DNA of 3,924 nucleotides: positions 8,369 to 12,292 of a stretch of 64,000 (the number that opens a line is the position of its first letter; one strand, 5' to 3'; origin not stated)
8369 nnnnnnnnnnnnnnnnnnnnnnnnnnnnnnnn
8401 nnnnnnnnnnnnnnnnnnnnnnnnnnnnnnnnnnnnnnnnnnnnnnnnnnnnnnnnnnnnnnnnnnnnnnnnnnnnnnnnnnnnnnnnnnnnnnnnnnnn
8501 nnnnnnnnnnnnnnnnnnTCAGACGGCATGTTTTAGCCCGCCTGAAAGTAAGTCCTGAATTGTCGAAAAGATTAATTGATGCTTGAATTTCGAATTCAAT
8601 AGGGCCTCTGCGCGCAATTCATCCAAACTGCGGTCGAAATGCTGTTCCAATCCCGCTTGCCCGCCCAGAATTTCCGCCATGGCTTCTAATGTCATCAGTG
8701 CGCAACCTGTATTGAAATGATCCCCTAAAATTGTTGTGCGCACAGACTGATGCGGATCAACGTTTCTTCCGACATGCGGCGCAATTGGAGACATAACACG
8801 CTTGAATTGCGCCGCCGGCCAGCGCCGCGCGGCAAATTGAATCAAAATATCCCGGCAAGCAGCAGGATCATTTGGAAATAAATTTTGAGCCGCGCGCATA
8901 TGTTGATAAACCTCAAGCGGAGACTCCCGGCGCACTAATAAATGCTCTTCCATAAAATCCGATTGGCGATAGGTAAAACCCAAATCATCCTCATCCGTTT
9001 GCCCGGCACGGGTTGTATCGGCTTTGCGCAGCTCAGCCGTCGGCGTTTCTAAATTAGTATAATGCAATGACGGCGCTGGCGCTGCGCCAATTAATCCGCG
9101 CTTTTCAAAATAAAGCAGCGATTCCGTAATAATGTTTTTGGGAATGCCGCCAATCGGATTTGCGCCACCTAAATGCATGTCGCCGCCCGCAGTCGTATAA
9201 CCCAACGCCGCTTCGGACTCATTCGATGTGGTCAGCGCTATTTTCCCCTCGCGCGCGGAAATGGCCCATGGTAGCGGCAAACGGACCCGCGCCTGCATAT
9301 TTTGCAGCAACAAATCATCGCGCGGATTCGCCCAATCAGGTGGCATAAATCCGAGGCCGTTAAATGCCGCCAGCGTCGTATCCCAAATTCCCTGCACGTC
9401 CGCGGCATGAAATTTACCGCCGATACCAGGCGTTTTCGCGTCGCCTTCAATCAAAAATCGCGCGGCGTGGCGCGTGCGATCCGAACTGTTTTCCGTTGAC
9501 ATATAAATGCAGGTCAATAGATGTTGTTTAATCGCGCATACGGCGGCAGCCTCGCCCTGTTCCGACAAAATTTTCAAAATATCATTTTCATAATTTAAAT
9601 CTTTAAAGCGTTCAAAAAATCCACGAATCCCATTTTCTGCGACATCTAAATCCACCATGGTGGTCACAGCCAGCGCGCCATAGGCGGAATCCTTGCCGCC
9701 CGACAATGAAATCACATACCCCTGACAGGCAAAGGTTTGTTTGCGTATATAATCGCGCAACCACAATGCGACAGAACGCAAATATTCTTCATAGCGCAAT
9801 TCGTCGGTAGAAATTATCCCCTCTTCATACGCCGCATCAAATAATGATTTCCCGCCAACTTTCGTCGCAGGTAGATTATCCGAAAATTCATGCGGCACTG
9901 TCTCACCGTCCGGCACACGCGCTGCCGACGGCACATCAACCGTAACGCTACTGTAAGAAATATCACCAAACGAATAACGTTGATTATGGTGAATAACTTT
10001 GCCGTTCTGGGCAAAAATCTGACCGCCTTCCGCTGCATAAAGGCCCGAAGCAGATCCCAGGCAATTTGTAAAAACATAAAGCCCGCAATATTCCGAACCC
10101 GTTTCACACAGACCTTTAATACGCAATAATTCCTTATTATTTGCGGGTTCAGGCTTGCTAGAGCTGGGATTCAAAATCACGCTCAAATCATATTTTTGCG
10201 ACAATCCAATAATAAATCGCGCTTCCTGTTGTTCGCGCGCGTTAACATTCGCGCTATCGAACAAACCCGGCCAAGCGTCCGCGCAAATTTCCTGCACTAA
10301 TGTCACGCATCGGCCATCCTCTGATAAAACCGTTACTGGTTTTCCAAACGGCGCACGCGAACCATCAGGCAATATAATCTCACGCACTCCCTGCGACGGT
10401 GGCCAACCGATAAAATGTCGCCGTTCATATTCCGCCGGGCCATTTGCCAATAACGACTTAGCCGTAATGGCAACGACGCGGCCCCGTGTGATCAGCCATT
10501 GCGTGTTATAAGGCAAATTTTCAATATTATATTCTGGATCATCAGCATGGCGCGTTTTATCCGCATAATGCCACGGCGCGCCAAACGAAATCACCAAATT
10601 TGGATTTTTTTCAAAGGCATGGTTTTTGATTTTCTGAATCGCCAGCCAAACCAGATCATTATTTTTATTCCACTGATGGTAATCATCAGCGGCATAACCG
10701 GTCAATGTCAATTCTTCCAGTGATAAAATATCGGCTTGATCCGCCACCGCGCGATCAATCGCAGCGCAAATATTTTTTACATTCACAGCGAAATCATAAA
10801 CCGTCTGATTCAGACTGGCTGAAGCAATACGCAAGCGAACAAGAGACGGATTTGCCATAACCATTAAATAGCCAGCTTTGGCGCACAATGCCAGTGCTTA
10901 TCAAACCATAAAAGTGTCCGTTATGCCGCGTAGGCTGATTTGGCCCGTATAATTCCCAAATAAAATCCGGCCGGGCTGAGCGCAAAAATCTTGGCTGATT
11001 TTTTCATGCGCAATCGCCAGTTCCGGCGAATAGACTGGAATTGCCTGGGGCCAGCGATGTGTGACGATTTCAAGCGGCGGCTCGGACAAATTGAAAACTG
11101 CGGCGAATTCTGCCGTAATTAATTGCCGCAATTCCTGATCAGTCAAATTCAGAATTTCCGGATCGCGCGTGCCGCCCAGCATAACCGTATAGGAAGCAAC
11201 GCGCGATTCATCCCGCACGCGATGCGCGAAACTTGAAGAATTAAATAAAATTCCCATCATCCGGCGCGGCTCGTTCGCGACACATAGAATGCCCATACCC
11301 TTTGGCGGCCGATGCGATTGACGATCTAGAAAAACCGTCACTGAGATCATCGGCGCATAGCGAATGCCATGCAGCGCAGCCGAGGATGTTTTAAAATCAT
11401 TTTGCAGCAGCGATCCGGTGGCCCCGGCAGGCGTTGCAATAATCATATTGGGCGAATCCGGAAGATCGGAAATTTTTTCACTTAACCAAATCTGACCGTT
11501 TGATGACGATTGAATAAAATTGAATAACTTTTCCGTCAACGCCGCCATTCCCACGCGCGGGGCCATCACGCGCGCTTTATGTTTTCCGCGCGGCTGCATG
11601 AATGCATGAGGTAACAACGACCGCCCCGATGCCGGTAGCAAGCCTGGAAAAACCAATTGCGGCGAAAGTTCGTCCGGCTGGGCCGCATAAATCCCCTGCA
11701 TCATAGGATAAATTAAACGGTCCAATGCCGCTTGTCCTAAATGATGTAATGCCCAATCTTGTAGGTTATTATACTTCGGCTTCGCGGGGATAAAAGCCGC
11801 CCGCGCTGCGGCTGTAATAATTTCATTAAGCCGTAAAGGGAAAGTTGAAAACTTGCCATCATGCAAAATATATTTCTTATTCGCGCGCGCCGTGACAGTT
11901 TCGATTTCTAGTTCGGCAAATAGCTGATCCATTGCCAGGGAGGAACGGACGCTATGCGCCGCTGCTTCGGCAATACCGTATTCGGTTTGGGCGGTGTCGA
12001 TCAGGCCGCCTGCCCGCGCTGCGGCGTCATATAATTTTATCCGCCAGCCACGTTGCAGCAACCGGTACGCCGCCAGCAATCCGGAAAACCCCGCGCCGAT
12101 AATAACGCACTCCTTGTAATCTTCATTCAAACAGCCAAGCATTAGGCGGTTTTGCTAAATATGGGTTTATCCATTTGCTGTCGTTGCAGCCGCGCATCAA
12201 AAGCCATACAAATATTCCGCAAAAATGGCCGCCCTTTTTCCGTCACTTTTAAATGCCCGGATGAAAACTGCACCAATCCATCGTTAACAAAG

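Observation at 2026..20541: About 18.5-kb co-directional 'cofactor super-operon': PLP, quinone reductase, heme, NAD and thiamine genes with overlapping stops and starts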

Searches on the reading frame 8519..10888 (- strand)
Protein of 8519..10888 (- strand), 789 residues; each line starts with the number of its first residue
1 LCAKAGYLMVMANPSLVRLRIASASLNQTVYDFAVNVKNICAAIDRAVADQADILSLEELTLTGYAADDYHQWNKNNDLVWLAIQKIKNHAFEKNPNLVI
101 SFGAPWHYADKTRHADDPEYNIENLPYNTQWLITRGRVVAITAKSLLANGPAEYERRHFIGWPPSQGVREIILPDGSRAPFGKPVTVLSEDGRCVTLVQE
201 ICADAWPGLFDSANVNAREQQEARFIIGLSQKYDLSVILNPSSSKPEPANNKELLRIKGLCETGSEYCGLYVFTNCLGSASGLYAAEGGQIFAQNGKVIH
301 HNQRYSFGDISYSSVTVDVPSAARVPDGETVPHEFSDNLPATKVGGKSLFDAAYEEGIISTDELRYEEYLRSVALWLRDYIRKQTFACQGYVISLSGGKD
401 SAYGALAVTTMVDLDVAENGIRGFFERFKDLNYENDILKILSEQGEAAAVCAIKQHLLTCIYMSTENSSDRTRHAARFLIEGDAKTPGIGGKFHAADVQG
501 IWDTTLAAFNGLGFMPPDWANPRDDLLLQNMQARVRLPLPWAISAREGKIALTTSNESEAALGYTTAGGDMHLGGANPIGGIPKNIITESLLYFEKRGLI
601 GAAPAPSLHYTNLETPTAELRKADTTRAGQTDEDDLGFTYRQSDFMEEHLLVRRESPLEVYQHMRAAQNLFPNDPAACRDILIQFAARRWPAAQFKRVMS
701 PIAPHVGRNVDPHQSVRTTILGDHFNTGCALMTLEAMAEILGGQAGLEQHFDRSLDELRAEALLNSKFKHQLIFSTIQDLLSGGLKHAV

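Call 3: search_protein_families(library=pfam, proteins=[window:8519-10888:-])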
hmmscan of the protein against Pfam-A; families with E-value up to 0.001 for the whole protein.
window:8519-10888:- (789 aa): 2 families
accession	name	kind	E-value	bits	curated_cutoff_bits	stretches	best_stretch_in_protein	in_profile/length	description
PF02540.23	NAD_synthase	-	2.4e-21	76.4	21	1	371-666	3-220/242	NAD synthase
PF00795.27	CN_hydrolase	-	5.3e-06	26.4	23.2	1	20-159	1-128/256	Carbon-nitrogen hydrolase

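Call 8: search_protein_families(library=ncbifam, proteins=[window:8519-10888:-], max_evalue=0.00001)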
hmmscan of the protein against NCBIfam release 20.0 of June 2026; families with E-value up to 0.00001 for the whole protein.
window:8519-10888:- (789 aa): 5 families
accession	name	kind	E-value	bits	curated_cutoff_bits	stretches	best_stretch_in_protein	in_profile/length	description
NF010588.0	PRK13981.1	equivalog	4.1e-37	127.8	479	2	18-408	4-306/546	NAD+ synthase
NF002730.0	PRK02628.1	equivalog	5e-30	104.3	473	2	19-309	13-269/677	NAD(+) synthase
TIGR00552.1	nadE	equivalog_domain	4.2e-17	62.2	63.65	1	523-646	104-209/251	NAD(+) synthase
NF010587.0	PRK13980.1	equivalog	9.2e-16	57.8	255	1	492-585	88-169/267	NAD+ synthase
NF001979.1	PRK00768.1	equivalog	1.9e-07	30.9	250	0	524-649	128-239/266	NAD(+) synthase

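Call 11: find_related_loci(query=window:8519-10888:-, collection=genome_contigs, flank=10000)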
Query window:8519-10888:- (789 aa) in genome_contigs; peptide patterns used: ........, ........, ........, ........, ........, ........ (x = any residue, [..] = any of these).
72 stretches matched a pattern; 13 encode a relative of the query (tblastn E <= 1e-3); 13 distinct loci.
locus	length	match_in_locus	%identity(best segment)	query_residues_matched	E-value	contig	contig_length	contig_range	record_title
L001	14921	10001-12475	54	11-773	0e+0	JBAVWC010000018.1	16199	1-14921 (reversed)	MAG: Alphaproteobacteria bacterium isolate MFD02472_ilm_asm_bin11 k127_55480, whole genome shotgun sequence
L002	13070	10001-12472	53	18-780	0e+0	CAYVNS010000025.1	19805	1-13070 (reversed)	MAG TPA_asm: uncultured Rhodospirillaceae bacterium isolate SRP192927_co3_77 genome assembly, contig: NODE_5829_length_1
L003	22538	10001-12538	51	1-782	0e+0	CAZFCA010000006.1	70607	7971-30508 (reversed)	MAG TPA_asm: uncultured Rhodospirillaceae bacterium isolate SRP192927_co4_464 genome assembly, contig: NODE_405_length_7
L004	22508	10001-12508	48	11-780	0e+0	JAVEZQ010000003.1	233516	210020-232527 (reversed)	MAG: Alphaproteobacteria bacterium isolate BF4_69 NODE_81_length_233516_cov_17.002117_Biofilm4, whole genome shotgun seq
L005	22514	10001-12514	60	17-789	0e+0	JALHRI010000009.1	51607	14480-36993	MAG: Alphaproteobacteria bacterium isolate maxbin.121_sub c_000000003289, whole genome shotgun sequence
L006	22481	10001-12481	57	17-782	0e+0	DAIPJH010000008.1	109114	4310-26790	MAG TPA_asm: Rickettsiales bacterium isolate CTOTU9729 NODE_10_length_109114_cov_13.180425, whole genome shotgun sequenc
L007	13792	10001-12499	57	11-781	0e+0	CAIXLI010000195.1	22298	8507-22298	MAG: uncultured proteobacterium isolate I2_bin-054 genome assembly, contig: bin-054:195/228, whole genome shotgun sequen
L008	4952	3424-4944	57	11-512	0e+0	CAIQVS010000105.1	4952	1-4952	MAG: uncultured proteobacterium isolate I3b_bin-431 genome assembly, contig: bin-431:105/454, whole genome shotgun seque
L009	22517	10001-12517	56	11-785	0e+0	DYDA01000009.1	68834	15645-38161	MAG TPA_asm: Micavibrio sp. isolate IMS_BF NODE_35_length_68848_cov_11.6971, whole genome shotgun sequence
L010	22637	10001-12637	58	17-779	1e-177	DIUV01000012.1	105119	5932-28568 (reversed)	MAG TPA_asm: Alphaproteobacteria bacterium UBA6149 UBA6149_contig_11811, whole genome shotgun sequence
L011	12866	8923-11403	56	16-765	2e-170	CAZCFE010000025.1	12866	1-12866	MAG TPA_asm: uncultured Alphaproteobacteria bacterium isolate SRP219642_co6_384 genome assembly, contig: NODE_4485_lengt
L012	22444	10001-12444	53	12-759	4e-168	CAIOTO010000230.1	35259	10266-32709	MAG: uncultured Alphaproteobacteria bacterium isolate Umea_bin-10455 genome assembly, contig: bin-10455:230/243, whole g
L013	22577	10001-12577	52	17-781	1e-163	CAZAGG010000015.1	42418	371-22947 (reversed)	MAG TPA_asm: uncultured Rickettsiales bacterium isolate SRP290908_co2_23 genome assembly, contig: NODE_1059_length_42418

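Call 25: search_protein_families(library=pfam, proteins=[window:8519-10888:-], max_evalue=10)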
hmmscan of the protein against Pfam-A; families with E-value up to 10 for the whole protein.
window:8519-10888:- (789 aa): 2 families
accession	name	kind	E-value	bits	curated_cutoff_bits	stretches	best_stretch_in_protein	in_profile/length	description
PF02540.23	NAD_synthase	-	2.4e-21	76.4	21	1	371-666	3-220/242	NAD synthase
PF00795.27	CN_hydrolase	-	5.3e-06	26.4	23.2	1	20-159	1-128/256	Carbon-nitrogen hydrolase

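Call 48: search_solved_structures(query=window:8519-10888:-, max_evalue=0.001, show_alignments=1)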
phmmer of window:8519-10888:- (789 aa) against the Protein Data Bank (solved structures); distinct sequences matched with E-value up to 0.001: 15.
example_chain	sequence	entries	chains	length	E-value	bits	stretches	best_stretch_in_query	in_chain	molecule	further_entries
3ilv_A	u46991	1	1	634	5.8e-54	186.6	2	354-725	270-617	Glutamine-dependent NAD(+) synthetase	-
6ofb_A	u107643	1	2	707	1.4e-22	82.8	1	20-646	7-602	Glutamine-dependent NAD(+) synthetase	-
4f4h_A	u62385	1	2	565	3.9e-17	64.8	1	516-630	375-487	Glutamine dependent NAD+ synthetase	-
3n05_A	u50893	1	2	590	6.8e-12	47.4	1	526-631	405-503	NH(3)-dependent NAD(+) synthetase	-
3dla_A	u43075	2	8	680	3.6e-10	41.8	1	19-212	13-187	Glutamine-dependent NAD(+) synthetase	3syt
6ofc_A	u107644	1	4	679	5.1e-09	37.9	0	19-208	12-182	Glutamine-dependent NAD(+) synthetase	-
3sdb_A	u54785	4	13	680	5.1e-09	37.9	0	19-208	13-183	Glutamine-dependent NAD(+) synthetase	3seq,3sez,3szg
5kha_A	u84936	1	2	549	1.4e-08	36.4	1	515-622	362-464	Glutamine-dependent NAD+ synthetase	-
2pz8_A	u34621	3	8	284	8.6e-08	33.9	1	528-647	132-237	NH(3)-dependent NAD(+) synthetase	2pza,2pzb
3fiu_A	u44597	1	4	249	6.3e-07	31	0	520-647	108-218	NH(3)-dependent NAD(+) synthetase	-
3p52_A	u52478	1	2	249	1.6e-06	29.7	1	528-608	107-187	NH(3)-dependent NAD(+) synthetase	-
1ee1_A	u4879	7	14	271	1.8e-06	29.5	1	523-648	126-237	NH(3)-DEPENDENT NAD(+) SYNTHETASE | NAD SYNTHETASE | PROTEIN (NAD SYNTHETASE)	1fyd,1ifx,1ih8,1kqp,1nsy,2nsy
3dpi_A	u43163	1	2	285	8.4e-06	27.3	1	496-648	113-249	NAD+ synthetase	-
4xfd_A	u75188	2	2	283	0.00018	22.9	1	523-655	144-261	NH(3)-dependent NAD(+) synthetase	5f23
4q16_A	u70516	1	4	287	0.0007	20.9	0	525-649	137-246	NH(3)-dependent NAD(+) synthetase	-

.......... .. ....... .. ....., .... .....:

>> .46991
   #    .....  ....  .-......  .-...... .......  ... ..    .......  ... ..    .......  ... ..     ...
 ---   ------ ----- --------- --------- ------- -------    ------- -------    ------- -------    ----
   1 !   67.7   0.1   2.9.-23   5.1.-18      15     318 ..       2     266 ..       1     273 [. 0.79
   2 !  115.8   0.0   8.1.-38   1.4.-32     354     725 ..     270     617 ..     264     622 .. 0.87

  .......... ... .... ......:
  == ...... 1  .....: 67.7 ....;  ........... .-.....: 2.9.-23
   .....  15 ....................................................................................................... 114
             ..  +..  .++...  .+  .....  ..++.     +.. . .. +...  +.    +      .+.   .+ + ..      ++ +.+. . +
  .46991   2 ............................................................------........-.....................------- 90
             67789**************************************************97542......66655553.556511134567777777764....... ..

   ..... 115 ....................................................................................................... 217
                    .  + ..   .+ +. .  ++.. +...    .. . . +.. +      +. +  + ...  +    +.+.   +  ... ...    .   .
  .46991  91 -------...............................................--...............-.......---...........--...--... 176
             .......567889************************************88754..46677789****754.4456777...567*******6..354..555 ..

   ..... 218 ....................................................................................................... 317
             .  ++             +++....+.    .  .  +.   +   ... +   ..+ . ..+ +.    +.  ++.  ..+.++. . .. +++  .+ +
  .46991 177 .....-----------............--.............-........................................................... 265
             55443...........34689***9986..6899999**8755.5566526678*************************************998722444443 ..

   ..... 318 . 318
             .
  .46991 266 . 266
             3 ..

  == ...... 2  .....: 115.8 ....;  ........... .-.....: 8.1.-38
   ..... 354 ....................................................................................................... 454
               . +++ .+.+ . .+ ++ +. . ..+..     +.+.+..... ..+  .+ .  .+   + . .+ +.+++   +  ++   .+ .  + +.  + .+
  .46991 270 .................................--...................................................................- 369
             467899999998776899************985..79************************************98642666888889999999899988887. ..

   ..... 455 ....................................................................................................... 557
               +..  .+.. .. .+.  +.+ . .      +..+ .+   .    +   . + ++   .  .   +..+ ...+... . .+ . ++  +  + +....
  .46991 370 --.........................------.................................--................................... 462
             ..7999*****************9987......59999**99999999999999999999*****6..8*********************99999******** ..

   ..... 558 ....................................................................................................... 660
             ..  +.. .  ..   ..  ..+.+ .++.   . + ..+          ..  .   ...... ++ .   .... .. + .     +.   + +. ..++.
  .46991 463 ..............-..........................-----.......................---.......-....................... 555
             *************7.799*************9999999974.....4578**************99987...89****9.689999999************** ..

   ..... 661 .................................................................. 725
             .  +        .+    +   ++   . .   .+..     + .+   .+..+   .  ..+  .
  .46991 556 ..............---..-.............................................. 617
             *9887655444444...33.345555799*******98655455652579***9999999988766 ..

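Call 50: find_related_loci(query=window:8519-10888:-, collection=metagenome_contigs, flank=10000)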
Query window:8519-10888:- (789 aa) in metagenome_contigs; peptide patterns used: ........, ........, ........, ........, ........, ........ (x = any residue, [..] = any of these).
110 stretches matched a pattern; 3 encode a relative of the query (tblastn E <= 1e-3); 3 distinct loci.
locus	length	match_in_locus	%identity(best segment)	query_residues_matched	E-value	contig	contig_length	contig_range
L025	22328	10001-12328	67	7-781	0e+0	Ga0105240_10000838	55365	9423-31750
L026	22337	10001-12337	67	6-781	0e+0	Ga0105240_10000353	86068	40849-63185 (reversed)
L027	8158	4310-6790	56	16-765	2e-171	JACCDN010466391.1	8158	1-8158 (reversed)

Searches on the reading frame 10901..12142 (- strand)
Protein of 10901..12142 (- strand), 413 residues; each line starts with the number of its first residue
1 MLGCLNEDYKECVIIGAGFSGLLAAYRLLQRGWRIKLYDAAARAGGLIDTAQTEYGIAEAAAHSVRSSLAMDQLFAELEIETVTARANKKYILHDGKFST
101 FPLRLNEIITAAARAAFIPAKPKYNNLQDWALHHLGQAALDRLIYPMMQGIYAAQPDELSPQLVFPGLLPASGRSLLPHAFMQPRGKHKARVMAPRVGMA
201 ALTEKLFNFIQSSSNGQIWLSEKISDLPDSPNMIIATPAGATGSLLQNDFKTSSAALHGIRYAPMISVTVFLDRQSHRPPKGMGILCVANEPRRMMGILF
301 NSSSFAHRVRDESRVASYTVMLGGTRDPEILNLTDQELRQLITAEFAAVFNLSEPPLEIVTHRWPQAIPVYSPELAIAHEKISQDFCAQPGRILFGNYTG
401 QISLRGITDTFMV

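Call 4: search_protein_families(library=pfam, proteins=[window:10901-12142:-])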
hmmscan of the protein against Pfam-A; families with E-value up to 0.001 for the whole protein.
window:10901-12142:- (413 aa): 4 families
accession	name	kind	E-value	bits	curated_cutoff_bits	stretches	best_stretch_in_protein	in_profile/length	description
PF01593.30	Amino_oxidase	-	6e-18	65.8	19.8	2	19-173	1-191/443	Flavin containing amine oxidoreductase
PF13450.12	NAD_binding_8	-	1.7e-09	38.2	21.9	1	14-67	1-54/68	NAD(P)-binding Rossmann-like domain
PF01266.30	DAO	-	1.9e-07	31.4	27.9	1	12-96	2-96/353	FAD dependent oxidoreductase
PF13454.12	NAD_binding_9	-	0.00016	22.1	21.8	1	13-66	1-59/155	FAD-NAD(P)-binding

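Call 8: search_protein_families(library=ncbifam, proteins=[window:10901-12142:-], max_evalue=0.00001)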
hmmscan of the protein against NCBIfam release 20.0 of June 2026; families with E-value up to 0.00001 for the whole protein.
window:10901-12142:- (413 aa): 12 families
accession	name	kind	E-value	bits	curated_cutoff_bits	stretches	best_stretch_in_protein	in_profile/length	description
TIGR00562.1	proto_IX_ox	equivalog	1.8e-33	115.9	97.85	1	10-372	3-416/470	protoporphyrinogen oxidase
NF008841.0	PRK11883.1-1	equivalog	1.5e-22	80.1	517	1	11-385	5-416/453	protoporphyrinogen oxidase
NF008845.0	PRK11883.1-5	equivalog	5.3e-18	64.5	560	1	8-168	3-192/468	protoporphyrinogen oxidase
NF005560.0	PRK07233.1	equivalog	7.3e-12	44.8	252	1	12-81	3-73/435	hypothetical protein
NF005547.0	PRK07208.1-3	equivalog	5.8e-11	41.8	380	1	8-117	3-114/465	hypothetical protein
NF008843.0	PRK11883.1-3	equivalog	7.9e-10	38.4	406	1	10-313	2-329/424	protoporphyrinogen oxidase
TIGR03467.1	HpnE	equivalog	1e-09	38.2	283.05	1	13-49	2-38/430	hydroxysqualene dehydroxylase HpnE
NF005548.0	PRK07208.1-4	equivalog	3e-09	36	389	1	9-110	3-106/488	hypothetical protein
NF009454.0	PRK12814.1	equivalog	1.2e-06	27.2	916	1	9-61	193-245/657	putative NADPH-dependent glutamate synthase small subunit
NF045637.1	carotdesatCrtDProt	equivalog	1.3e-06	27.3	580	1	13-79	2-68/485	1-hydroxycarotenoid 3,4-desaturase CrtD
NF009410.0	PRK12771.1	subfamily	1.3e-06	27.3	516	1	10-49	139-178/566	NAD(P)-binding protein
NF002480.1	PRK01747.1-1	equivalog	1.3e-06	27.1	540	1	9-43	248-282/645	bifunctional tRNA (5-methylaminomethyl-2-thiouridine)(34)-methyltransferase MnmC2/FAD-dependent 5-carboxymethylaminomethyl-2-thiouridine(34)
